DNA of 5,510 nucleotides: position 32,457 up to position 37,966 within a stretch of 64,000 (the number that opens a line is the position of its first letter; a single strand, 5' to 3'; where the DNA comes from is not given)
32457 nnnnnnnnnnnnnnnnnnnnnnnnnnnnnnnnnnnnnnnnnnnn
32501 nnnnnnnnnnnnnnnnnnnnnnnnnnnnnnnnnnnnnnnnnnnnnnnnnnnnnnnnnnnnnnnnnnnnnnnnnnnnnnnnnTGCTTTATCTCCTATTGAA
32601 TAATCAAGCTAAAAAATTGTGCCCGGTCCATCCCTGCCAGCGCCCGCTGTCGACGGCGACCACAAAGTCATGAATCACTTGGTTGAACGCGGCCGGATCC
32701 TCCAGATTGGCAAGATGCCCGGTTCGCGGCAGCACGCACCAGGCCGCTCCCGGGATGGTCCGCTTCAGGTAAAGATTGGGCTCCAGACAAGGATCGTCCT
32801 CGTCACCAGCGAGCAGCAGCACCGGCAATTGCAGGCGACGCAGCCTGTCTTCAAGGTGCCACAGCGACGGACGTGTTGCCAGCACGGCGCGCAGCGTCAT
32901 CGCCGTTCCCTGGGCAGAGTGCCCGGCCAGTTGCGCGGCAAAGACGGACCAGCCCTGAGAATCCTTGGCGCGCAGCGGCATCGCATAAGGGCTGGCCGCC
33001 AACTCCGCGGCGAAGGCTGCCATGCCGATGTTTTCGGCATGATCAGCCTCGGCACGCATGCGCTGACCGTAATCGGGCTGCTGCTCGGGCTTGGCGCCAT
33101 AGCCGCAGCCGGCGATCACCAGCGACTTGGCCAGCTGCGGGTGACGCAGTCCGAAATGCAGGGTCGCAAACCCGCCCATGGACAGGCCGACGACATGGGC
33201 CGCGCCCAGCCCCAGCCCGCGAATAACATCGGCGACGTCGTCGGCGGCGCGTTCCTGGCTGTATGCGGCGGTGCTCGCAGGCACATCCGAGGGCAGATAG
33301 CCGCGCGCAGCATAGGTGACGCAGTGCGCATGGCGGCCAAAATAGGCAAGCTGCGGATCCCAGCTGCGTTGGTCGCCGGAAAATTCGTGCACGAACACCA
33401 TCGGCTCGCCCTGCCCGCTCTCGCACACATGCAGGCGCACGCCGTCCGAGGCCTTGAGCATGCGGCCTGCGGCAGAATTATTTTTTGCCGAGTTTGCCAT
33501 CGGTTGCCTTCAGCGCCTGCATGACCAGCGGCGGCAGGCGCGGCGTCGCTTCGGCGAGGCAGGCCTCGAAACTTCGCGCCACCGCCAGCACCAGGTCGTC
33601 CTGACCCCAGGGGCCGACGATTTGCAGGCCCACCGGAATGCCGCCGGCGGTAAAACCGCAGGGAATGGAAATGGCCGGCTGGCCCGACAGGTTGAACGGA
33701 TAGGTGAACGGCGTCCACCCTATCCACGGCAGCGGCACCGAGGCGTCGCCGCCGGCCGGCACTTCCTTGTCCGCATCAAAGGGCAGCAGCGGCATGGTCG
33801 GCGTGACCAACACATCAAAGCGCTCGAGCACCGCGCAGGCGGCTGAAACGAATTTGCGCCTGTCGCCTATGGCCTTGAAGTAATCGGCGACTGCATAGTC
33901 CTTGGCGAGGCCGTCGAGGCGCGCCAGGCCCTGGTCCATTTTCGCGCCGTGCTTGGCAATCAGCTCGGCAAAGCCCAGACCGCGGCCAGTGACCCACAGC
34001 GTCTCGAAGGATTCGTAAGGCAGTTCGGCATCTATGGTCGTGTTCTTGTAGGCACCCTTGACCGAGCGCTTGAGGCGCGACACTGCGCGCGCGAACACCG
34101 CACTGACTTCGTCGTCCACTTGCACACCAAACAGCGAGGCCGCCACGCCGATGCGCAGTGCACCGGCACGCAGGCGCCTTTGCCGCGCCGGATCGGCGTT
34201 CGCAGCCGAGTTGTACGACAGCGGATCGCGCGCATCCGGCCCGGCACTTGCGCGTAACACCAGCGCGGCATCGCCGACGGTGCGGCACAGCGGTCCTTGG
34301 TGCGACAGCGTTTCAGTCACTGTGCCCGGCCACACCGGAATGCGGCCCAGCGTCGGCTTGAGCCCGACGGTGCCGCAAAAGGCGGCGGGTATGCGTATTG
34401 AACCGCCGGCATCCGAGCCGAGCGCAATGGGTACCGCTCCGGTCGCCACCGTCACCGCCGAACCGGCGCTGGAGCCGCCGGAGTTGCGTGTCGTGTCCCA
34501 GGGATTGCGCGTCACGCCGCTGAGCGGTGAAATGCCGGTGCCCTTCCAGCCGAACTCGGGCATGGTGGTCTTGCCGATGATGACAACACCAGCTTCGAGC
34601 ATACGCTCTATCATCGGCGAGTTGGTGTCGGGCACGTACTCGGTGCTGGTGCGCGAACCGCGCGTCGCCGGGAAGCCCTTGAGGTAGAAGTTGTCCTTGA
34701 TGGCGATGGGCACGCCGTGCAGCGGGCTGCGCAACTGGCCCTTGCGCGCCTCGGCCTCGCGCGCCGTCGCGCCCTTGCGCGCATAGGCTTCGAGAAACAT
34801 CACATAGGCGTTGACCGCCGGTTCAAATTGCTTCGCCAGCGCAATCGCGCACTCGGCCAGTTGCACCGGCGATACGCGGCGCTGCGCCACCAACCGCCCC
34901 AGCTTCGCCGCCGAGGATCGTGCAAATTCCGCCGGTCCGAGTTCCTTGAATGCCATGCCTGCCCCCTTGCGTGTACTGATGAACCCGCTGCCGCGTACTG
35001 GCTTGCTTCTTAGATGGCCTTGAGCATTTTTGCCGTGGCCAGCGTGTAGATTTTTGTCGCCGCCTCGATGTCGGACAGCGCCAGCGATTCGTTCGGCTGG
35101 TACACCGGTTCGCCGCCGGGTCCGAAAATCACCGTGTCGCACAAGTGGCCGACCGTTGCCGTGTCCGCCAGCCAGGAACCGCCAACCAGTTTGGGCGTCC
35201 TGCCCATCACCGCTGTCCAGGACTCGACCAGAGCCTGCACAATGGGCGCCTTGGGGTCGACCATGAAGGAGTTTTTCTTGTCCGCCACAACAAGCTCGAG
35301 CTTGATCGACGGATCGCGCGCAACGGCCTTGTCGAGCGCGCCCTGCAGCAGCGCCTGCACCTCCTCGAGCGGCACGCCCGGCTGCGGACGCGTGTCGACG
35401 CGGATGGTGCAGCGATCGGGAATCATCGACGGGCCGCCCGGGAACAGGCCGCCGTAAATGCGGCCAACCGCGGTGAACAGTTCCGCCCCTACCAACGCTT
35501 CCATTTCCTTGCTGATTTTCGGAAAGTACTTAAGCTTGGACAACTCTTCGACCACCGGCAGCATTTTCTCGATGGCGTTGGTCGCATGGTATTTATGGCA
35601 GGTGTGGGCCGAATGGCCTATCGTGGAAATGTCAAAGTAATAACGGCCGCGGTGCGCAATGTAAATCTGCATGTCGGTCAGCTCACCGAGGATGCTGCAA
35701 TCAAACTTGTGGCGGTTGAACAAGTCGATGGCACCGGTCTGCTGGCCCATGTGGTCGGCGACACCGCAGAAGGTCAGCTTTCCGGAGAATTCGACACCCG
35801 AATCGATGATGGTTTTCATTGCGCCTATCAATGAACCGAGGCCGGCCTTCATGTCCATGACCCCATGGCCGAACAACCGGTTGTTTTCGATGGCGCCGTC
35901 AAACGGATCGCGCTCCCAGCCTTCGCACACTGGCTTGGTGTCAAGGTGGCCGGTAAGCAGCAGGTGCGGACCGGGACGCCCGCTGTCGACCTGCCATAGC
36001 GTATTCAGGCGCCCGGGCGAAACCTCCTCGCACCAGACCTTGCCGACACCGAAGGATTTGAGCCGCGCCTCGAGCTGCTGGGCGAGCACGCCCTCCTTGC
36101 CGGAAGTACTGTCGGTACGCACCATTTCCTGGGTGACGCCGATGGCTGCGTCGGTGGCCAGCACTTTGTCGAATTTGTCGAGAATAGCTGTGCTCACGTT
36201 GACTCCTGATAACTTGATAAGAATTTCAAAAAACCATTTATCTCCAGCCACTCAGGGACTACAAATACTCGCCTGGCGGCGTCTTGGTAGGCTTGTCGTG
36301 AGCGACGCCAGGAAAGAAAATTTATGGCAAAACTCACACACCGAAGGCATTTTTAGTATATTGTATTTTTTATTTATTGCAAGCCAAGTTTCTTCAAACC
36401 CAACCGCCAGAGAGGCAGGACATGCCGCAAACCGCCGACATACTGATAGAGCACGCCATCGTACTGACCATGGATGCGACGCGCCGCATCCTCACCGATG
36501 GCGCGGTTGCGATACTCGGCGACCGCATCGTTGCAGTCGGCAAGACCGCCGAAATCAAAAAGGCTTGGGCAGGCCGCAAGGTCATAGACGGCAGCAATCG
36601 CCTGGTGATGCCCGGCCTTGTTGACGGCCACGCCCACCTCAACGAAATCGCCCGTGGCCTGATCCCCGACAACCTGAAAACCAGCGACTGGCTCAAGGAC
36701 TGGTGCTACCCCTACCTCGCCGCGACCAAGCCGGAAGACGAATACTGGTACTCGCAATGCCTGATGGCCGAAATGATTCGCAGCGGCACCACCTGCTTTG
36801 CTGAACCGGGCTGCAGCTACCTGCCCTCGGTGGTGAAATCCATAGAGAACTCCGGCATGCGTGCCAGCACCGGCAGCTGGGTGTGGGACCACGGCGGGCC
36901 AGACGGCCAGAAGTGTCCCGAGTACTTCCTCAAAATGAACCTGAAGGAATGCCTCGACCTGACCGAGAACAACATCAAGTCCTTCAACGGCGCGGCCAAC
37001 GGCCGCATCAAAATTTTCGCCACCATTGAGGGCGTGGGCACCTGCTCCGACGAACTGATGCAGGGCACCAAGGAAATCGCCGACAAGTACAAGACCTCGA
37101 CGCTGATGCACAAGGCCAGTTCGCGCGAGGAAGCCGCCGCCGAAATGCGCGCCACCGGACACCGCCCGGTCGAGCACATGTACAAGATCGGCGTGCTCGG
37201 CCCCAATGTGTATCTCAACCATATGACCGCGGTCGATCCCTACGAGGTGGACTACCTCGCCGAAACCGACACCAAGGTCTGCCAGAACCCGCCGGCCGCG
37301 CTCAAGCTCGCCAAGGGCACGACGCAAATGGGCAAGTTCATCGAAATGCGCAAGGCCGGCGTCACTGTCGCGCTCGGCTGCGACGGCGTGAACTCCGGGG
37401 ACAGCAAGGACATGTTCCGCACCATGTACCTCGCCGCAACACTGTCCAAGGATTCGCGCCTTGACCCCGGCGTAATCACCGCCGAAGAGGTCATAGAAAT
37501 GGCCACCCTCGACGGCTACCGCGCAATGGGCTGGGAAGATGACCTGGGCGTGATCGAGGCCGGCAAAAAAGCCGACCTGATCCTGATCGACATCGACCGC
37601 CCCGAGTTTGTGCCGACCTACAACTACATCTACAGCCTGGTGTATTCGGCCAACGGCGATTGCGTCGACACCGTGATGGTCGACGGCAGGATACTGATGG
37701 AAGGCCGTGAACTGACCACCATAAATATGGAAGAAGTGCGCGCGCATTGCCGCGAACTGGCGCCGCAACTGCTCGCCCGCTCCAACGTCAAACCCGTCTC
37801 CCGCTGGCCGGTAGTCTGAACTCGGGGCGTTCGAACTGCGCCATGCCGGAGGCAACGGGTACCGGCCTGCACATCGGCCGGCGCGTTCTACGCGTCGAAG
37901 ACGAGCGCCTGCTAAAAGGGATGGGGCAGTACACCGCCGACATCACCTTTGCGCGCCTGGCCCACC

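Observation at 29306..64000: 35-kb catabolic island of C-N hydrolases, Mo-hydroxylases and NMT1-type transporters that matches no pathway I know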

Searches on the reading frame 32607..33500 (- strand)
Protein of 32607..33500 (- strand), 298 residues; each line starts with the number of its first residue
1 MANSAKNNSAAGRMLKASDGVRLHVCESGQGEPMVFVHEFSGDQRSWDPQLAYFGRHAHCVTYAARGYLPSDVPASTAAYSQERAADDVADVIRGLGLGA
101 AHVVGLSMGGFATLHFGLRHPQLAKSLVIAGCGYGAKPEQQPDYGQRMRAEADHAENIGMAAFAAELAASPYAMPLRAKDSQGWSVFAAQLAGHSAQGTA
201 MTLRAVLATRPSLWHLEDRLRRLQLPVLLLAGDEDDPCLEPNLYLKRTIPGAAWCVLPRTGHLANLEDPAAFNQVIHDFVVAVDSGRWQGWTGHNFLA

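Call 4: search_protein_families(library=pfam, proteins=[window:32607-33500:-], max_evalue=0.00001)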
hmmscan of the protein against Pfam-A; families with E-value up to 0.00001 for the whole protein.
window:32607-33500:- (298 aa): 3 families
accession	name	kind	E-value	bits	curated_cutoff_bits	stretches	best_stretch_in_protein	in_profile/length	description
PF00561.26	Abhydrolase_1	-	2.6e-16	60.5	25.8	1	33-269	2-245/245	alpha/beta hydrolase fold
PF12697.13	Abhydrolase_6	-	1.3e-15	59.1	26.3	1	35-274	2-216/217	Alpha/beta hydrolase family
PF12146.15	Hydrolase_4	-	1.9e-07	31.1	27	1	101-236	78-203/239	Serine aminopeptidase, S33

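Call 32: search_protein_families(library=ncbifam, proteins=[window:32607-33500:-], max_evalue=1e-20)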
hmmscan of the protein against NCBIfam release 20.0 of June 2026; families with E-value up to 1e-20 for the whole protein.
window:32607-33500:- (298 aa): 4 families
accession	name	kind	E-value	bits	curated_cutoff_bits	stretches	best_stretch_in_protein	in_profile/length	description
NF051487.1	bifunc_PcaCD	exception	1.3e-31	110.1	430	1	13-280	148-411/413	bifunctional 4-carboxymuconolactone decarboxylase/3-oxoadipate enol-lactonase PcaCD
TIGR02427.1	protocat_pcaD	equivalog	3.5e-28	98.6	255.85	1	31-280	12-250/251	3-oxoadipate enol-lactonase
NF051488.1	bifunc_PcaDC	exception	9.6e-25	87.5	390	1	30-282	11-252/375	bifunctional 3-oxoadipate enol-lactonase/4-carboxymuconolactone decarboxylase PcaDC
TIGR03695.1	menH_SHCHC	equivalog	5.2e-22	78.5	208.55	1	32-280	3-251/252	2-succinyl-6-hydroxy-2,4-cyclohexadiene-1-carboxylate synthase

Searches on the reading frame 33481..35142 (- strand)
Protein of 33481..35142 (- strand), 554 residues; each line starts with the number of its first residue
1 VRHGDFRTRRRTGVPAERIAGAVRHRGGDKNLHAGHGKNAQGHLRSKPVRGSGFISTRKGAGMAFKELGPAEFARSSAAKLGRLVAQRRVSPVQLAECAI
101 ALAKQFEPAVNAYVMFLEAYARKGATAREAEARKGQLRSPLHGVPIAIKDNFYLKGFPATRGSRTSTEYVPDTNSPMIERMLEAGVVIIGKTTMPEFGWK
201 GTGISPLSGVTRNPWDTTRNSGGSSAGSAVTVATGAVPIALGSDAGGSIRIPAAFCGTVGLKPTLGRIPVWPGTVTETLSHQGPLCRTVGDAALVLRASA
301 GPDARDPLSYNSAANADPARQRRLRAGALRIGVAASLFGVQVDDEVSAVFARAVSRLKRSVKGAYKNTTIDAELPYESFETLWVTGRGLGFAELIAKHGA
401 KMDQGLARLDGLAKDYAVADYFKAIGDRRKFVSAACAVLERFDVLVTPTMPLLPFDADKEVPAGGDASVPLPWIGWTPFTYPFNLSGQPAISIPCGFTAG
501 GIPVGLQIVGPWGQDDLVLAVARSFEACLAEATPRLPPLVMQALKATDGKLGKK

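Call 4: search_protein_families(library=pfam, proteins=[window:33481-35142:-], max_evalue=0.00001)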
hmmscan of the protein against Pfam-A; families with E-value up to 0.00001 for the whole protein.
window:33481-35142:- (554 aa): 1 family
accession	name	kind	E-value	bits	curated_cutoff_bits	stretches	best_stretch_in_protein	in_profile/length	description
PF01425.27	Amidase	-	4.8e-97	326.2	27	1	100-519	7-445/445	Amidase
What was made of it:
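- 33478..34956 (-): g06 amidase-signature amidase (492 aa). Pfam Amidase, 326 bits (call 4).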

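Call 32: search_protein_families(library=ncbifam, proteins=[window:33481-34959:-], max_evalue=1e-20)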
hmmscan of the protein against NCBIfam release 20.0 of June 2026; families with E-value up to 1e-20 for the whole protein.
window:33481-34959:- (493 aa): 25 families
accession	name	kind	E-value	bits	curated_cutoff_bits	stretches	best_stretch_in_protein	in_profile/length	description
NF004815.0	PRK06169.1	equivalog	6.4e-137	456.9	506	1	11-472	6-463/471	amidase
NF005450.0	PRK07042.1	equivalog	8.2e-97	324.6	458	1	16-472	8-456/464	amidase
NF005686.0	PRK07486.1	subfamily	4.4e-82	276.3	465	1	11-478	10-483/486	amidase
NF005687.0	PRK07487.1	subfamily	2.8e-78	263.8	428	1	14-475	7-463/468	amidase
TIGR00132.1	gatA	equivalog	3.8e-75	253.4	481.1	1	24-298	5-276/466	Asp-tRNA(Asn)/Glu-tRNA(Gln) amidotransferase subunit GatA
NF005565.0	PRK07235.1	subfamily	1.9e-71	241.3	545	1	73-298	81-308/506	amidase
NF009119.0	PRK12470.1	equivalog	2.1e-71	241.4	498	1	9-469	3-453/462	amidase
NF005688.0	PRK07488.1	equivalog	3.5e-71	240.5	532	1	12-298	8-279/474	indoleacetamide hydrolase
NF004717.0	PRK06061.1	equivalog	1.8e-67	228.1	498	1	20-467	22-466/483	amidase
NF004816.0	PRK06170.1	equivalog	3.6e-67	227.1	503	1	15-468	12-482/493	amidase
NF005899.0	PRK07869.1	equivalog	2.1e-66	224.6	418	1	16-466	16-460/471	amidase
NF006631.0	PRK09201.1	equivalog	9e-66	222.5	461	1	13-466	5-453/466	AtzE family amidohydrolase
NF005460.0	PRK07056.1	subfamily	3.5e-64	217.4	447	1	24-470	17-455/457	amidase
NF004766.0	PRK06102.1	equivalog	6e-64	216.8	559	1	12-470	5-453/455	amidase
NF006043.0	PRK08186.1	subfamily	2.9e-63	214.2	487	1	20-473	12-453/600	allophanate hydrolase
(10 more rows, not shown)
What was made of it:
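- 33478..34956 (-): NCBIfam PRK06169 457 bits < cut-off 506; AtzE 222 < 461 (call 32).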

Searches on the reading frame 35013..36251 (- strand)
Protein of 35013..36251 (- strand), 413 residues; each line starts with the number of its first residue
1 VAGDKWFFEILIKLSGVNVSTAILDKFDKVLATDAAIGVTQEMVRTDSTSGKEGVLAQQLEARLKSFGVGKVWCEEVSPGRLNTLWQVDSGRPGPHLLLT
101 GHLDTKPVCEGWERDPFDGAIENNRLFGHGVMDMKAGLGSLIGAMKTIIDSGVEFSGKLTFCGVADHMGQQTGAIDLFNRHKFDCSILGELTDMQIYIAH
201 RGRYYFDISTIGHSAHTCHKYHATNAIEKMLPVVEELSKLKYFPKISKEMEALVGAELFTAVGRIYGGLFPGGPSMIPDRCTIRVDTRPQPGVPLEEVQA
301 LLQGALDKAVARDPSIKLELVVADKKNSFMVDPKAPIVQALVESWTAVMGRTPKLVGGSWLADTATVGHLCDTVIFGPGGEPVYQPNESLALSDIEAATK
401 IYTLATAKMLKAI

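Call 4: search_protein_families(library=pfam, proteins=[window:35013-36251:-], max_evalue=0.00001)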
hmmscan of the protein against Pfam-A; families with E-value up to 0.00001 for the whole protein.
window:35013-36251:- (413 aa): 2 families
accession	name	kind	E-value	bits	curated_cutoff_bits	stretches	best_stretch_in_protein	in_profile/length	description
PF01546.33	Peptidase_M20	-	5.4e-18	66.1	24.6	1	98-405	1-203/206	Peptidase family M20/M25/M40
PF07687.19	M20_dimer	-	3.4e-10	40.3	21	1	198-312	1-105/107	Peptidase dimerisation domain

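Call 32: search_protein_families(library=ncbifam, proteins=[window:35013-36200:-], max_evalue=1e-20)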
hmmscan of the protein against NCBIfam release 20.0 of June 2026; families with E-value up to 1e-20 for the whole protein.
window:35013-36200:- (396 aa): 16 families
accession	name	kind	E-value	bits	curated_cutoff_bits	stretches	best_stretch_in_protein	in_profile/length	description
TIGR01910.1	DapE-ArgE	subfamily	1.8e-47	162.3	217.6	1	22-384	3-373/373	ArgE/DapE family deacylase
NF009555.0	PRK13004.1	equivalog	1.6e-39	136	321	1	20-394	18-397/399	YgeY family selenium metabolism-linked hydrolase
NF006365.0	PRK08588.1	subfamily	2.8e-38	132.2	289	1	14-394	4-382/383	succinyl-diaminopimelate desuccinylase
NF009558.0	PRK13013.1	equivalog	3.5e-38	131.4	428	1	20-394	19-425/429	acetylornithine deacetylase/succinyl-diaminopimelate desuccinylase family protein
NF005373.0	PRK06915.1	equivalog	1.2e-36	126.6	428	1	77-387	93-412/422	peptidase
NF003474.0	PRK05111.1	equivalog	1.6e-34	119.4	460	1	39-385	35-373/383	acetylornithine deacetylase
TIGR01892.1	AcOrn-deacetyl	equivalog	1.1e-33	116.8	297.7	1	24-383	4-359/365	acetylornithine deacetylase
NF009557.0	PRK13009.1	equivalog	1e-32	113.7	284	1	19-392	5-374/377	succinyl-diaminopimelate desuccinylase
NF006400.0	PRK08651.1-3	equivalog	1.3e-32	113.1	374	1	77-391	83-405/410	succinyl-diaminopimelate desuccinylase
NF005306.0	PRK06837.1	subfamily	6.1e-31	107.7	376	1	76-388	96-417/427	ArgE/DapE family deacylase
NF005710.0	PRK07522.1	subfamily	5.5e-27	94.9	412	1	18-386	9-382/391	acetylornithine deacetylase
TIGR03526.1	selenium_YgeY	hypoth_equivalog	7.4e-27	94.2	321.5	1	22-387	18-388/395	YgeY family selenium metabolism-linked hydrolase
TIGR01900.1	dapE-gram_pos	equivalog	8.1e-27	94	304.2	1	20-385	6-346/351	succinyl-diaminopimelate desuccinylase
NF006399.0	PRK08651.1-2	equivalog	1.2e-26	93.7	381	1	74-384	63-396/405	succinyl-diaminopimelate desuccinylase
NF006402.0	PRK08651.1-5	equivalog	2.9e-26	92.3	369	1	74-362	56-331/369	succinyl-diaminopimelate desuccinylase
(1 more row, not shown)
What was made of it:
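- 35010..36197 (-): g07 M20 (ArgE/DapE/YgeY-like) deacylase, first gene of the operon g07->g01. calls 4, 32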

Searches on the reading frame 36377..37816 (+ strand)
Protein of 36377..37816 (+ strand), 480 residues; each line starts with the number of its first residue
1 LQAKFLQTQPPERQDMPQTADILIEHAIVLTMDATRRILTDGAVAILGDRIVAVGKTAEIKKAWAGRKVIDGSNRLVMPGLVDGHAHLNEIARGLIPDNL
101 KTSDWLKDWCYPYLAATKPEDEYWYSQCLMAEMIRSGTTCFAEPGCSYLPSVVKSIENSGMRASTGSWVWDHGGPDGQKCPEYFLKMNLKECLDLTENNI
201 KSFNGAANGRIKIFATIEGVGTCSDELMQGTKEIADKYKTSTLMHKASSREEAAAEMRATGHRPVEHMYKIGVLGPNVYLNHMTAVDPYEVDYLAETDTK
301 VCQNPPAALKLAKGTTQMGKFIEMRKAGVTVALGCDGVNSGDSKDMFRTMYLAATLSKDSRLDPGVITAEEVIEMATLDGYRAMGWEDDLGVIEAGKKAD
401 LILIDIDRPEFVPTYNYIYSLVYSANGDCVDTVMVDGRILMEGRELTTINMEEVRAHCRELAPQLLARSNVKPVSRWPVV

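Call 4: search_protein_families(library=pfam, proteins=[window:36377-37816:+], max_evalue=0.00001)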
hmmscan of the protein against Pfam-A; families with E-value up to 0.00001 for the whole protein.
window:36377-37816:+ (480 aa): 3 families
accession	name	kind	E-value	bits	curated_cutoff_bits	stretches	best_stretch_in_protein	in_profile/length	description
PF01979.26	Amidohydro_1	-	3.3e-50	171.7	25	1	76-439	1-344/345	Amidohydrolase family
PF07969.17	Amidohydro_3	-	9.8e-17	62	29.7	1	321-439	359-470/472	Amidohydrolase family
PF22039.1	HUTI_composite_bact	-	4.1e-06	26.7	25.5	1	42-64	1-23/26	Imidazolonepropionase-like composite domain, bacteria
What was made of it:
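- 36422..37819 (+): g08 TRZ/ATZ-type (COG0402) amidohydrolase/deaminase. Pfam Amidohydro_1, 172 bits (call 4).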

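Call 32: search_protein_families(library=ncbifam, proteins=[window:36377-37816:+], max_evalue=1e-20)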
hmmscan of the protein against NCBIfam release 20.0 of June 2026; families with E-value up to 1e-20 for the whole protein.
window:36377-37816:+ (480 aa): 17 families
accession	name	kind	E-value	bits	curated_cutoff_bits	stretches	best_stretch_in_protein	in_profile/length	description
NF005557.0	PRK07228.1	equivalog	2.6e-90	303.3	522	1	21-471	2-443/445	5'-deoxyadenosine deaminase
NF004701.0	PRK06038.1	equivalog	1.1e-87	294.6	609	1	19-470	3-431/432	N-ethylammeline chlorohydrolase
NF006549.0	PRK09045.1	equivalog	1.2e-77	261.4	540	1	16-465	4-439/444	TRZ/ATZ family hydrolase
NF004995.0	PRK06380.1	subfamily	3.3e-67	227.3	567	1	22-454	3-412/418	metal-dependent hydrolase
NF006252.0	PRK08393.1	equivalog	8.6e-66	222.7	617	1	22-460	3-418/424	N-ethylammeline chlorohydrolase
NF006055.0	PRK08203.1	equivalog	4.9e-60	203.3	532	1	20-468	5-453/455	8-oxoguanine deaminase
NF006056.0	PRK08204.1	subfamily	7.6e-54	183.2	391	1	20-470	3-445/449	hypothetical protein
NF005540.0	PRK07203.1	equivalog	2.5e-50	171.4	444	1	22-468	2-441/444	putative aminohydrolase SsnA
TIGR03314.1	Se_ssnA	subfamily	1.8e-48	165.5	455.5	1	23-466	2-438/441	putative selenium metabolism protein SsnA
NF004801.0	PRK06151.1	subfamily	5.9e-46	157.3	416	1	28-468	10-465/491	chlorohydrolase family protein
NF005211.0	PRK06687.1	equivalog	5.2e-44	150.7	703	1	25-448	5-416/419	TRZ/ATZ family protein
NF012037.0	PRK15493.1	equivalog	2.4e-41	141.9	779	1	27-454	8-422/435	bifunctional S-methyl-5'-thioadenosine deaminase/S-adenosylhomocysteine deaminase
NF009059.0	PRK12393.1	equivalog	1.3e-39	136.2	543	1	225-468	220-458/460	amidohydrolase family protein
NF006681.0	PRK09229.1-2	equivalog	8.9e-37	126.9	362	1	208-450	197-434/451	formimidoylglutamate deiminase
TIGR02967.1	guan_deamin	equivalog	3.8e-31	108.5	375.4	1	38-408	3-364/401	guanine deaminase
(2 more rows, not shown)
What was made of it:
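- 36422..37819 (+): Best NCBIfam hits are 5'-deoxyadenosine deaminase and N-ethylammeline chlorohydrolase, all below cut-off (call 32).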
